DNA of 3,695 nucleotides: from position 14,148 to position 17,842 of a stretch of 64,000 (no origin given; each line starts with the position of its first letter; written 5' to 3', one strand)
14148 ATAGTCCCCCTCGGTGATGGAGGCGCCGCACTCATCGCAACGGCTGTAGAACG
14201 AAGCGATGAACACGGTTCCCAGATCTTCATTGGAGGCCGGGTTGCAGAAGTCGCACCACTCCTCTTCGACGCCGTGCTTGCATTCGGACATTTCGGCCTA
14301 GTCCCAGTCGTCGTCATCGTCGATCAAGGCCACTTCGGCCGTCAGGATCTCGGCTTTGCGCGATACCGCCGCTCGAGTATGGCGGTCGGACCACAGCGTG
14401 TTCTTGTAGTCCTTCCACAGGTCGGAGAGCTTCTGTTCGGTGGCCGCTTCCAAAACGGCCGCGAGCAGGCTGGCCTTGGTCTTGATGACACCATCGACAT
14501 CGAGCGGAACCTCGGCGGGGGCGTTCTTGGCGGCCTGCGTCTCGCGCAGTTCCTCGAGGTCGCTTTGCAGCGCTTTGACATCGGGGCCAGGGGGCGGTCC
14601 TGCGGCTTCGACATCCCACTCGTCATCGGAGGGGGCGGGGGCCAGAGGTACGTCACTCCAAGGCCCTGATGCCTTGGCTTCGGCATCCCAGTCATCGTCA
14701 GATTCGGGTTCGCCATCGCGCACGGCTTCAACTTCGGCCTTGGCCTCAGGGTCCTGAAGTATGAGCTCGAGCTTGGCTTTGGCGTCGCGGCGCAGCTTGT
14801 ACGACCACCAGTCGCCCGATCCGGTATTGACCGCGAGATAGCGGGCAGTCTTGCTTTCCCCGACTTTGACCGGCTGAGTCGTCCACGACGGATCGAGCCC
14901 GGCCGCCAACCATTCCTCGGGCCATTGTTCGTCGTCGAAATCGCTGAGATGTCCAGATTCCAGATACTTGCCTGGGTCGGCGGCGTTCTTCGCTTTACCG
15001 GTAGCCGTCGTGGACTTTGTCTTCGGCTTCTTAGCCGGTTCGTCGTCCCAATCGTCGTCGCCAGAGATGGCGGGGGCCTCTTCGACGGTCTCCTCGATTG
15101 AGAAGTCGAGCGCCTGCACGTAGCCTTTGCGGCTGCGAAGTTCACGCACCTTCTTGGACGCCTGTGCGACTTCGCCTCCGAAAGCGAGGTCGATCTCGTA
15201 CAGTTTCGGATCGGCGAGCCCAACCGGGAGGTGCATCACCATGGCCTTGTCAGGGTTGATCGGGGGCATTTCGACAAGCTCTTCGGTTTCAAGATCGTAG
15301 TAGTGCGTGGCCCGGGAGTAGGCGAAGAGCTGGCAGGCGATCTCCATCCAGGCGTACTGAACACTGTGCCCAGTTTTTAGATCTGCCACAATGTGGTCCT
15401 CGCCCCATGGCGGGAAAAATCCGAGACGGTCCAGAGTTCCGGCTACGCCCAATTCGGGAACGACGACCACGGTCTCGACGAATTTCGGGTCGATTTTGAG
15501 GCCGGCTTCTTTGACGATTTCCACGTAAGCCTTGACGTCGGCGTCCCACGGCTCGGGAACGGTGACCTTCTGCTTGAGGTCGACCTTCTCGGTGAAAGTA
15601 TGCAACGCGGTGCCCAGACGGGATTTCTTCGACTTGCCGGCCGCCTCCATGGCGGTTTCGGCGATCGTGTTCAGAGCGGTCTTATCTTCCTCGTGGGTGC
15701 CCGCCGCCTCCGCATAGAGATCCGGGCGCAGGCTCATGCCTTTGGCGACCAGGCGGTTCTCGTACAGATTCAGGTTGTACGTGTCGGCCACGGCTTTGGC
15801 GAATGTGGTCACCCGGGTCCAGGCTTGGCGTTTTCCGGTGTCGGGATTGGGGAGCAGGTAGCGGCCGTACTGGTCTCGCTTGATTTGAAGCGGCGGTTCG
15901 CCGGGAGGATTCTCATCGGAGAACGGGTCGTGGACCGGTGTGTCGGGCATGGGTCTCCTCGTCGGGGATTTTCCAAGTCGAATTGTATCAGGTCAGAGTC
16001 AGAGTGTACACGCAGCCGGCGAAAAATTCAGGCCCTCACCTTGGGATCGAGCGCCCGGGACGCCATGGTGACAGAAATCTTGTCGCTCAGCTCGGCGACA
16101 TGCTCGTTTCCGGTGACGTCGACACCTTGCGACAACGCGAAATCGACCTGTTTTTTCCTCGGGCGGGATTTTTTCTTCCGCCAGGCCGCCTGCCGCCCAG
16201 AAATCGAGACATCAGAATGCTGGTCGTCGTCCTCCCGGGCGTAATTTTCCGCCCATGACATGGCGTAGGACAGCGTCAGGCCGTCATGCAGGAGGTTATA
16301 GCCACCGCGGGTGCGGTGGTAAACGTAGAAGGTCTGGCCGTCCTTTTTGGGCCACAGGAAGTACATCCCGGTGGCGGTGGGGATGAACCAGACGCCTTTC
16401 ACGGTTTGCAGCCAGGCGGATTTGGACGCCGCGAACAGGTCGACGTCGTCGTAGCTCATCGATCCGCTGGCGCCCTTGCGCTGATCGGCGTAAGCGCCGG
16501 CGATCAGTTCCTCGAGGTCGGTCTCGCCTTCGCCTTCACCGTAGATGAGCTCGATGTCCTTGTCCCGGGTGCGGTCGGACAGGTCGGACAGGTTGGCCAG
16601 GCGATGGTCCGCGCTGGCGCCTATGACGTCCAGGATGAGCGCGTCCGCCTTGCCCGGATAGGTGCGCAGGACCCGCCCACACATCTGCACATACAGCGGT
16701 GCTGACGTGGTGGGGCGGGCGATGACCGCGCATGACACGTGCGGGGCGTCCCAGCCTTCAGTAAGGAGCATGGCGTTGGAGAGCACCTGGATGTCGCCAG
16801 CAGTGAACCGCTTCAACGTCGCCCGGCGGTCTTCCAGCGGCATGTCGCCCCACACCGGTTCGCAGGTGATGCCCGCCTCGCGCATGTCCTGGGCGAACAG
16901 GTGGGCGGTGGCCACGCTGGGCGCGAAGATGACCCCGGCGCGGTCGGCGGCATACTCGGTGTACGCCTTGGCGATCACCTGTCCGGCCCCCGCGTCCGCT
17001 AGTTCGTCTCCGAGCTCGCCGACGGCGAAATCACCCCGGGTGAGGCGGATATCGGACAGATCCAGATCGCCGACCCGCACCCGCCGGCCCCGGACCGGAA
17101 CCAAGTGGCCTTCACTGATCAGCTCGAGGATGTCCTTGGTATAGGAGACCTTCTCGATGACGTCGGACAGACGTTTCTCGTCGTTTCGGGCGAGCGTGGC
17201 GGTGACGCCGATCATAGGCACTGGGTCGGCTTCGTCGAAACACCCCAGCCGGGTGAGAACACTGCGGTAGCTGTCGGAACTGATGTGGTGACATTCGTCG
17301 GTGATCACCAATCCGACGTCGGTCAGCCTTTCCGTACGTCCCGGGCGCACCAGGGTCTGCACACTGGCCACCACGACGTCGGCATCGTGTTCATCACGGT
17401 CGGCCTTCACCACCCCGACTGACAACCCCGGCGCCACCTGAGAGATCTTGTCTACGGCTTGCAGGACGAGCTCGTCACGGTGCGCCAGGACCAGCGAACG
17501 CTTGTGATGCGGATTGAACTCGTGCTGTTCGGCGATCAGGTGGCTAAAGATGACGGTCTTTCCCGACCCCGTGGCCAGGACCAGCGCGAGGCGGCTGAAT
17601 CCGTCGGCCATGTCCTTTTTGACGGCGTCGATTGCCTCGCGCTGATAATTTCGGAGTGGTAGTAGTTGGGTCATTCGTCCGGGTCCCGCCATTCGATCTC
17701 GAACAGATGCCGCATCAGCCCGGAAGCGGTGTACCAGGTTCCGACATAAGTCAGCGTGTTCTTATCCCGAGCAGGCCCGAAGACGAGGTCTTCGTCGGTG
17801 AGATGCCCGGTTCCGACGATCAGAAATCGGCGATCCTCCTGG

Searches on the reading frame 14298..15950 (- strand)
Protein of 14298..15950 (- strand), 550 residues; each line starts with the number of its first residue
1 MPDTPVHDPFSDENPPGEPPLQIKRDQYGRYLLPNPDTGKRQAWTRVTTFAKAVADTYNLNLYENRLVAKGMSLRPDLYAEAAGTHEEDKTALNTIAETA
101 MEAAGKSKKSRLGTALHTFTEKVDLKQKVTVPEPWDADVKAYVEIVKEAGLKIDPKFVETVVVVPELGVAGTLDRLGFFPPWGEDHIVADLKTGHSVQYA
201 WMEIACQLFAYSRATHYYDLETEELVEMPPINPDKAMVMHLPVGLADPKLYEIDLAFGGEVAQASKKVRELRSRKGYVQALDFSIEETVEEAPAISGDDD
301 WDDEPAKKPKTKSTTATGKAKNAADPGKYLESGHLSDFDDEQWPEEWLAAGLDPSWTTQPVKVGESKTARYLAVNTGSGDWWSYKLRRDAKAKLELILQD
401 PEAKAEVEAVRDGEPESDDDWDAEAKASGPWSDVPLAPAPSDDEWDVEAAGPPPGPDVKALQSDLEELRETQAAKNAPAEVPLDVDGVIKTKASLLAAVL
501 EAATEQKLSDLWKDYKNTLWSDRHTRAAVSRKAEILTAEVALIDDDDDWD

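Call 43: search_protein_families(library=pfam, proteins=[window:14298-15950:-], max_evalue=0.001)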
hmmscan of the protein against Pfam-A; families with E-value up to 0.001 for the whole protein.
window:14298-15950:- (550 aa): 0 families

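Call 44: search_protein_families(library=phrogs, proteins=[window:14298-15950:-], max_evalue=0.00001)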
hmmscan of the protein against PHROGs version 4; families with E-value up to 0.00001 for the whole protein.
window:14298-15950:- (550 aa): 2 families
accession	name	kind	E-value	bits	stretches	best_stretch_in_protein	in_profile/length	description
phrog_466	-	DNA, RNA and nucleotide metabolism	2.1e-71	242.5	1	14-279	103-384/446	exonuclease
phrog_298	-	DNA, RNA and nucleotide metabolism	2.1e-13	51.3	1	35-219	62-215/293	exonuclease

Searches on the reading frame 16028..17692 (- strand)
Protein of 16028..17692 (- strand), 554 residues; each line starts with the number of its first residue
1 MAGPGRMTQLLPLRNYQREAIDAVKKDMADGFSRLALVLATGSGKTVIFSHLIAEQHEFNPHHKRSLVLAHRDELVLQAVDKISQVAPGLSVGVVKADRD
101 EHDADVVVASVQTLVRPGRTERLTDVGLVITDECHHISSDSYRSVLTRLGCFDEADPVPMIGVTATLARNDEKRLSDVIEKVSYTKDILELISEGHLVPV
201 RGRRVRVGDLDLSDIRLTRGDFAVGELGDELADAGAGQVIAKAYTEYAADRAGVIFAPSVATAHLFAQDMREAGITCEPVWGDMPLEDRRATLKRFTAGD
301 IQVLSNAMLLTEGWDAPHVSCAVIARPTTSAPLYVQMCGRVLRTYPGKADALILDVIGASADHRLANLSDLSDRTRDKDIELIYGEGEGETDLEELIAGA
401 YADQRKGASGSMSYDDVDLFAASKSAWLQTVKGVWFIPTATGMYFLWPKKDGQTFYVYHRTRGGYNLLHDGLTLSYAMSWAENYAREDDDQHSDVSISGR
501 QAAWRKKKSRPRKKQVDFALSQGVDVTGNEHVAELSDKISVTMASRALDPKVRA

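Call 43: search_protein_families(library=pfam, proteins=[window:16028-17692:-], max_evalue=0.001)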
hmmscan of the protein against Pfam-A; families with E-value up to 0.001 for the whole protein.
window:16028-17692:- (554 aa): 3 families
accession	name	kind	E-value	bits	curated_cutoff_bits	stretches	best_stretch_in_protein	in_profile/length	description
PF04851.21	ResIII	-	4.1e-27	95.5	22.5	1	12-168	3-163/164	Type III restriction enzyme, res subunit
PF00270.35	DEAD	-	2e-16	60.6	26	1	15-170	2-163/167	DEAD/DEAH box helicase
PF00271.37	Helicase_C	-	3.5e-13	50.2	23.5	1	249-343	14-108/110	Helicase conserved C-terminal domain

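Call 44: search_protein_families(library=phrogs, proteins=[window:16028-17692:-], max_evalue=0.00001)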
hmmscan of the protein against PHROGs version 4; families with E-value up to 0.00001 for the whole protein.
window:16028-17692:- (554 aa): 4 families
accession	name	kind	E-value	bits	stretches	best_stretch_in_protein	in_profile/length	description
phrog_16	-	DNA, RNA and nucleotide metabolism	1.5e-82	279.3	1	12-372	272-613/986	DNA helicase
phrog_16694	-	unknown function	3.1e-14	52.9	1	11-137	273-412/1010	-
phrog_16259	-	DNA, RNA and nucleotide metabolism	1.2e-10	42.2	1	13-145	118-244/330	DNA helicase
phrog_9690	-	DNA, RNA and nucleotide metabolism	1.5e-09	38.3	0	280-359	191-271/306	DNA helicase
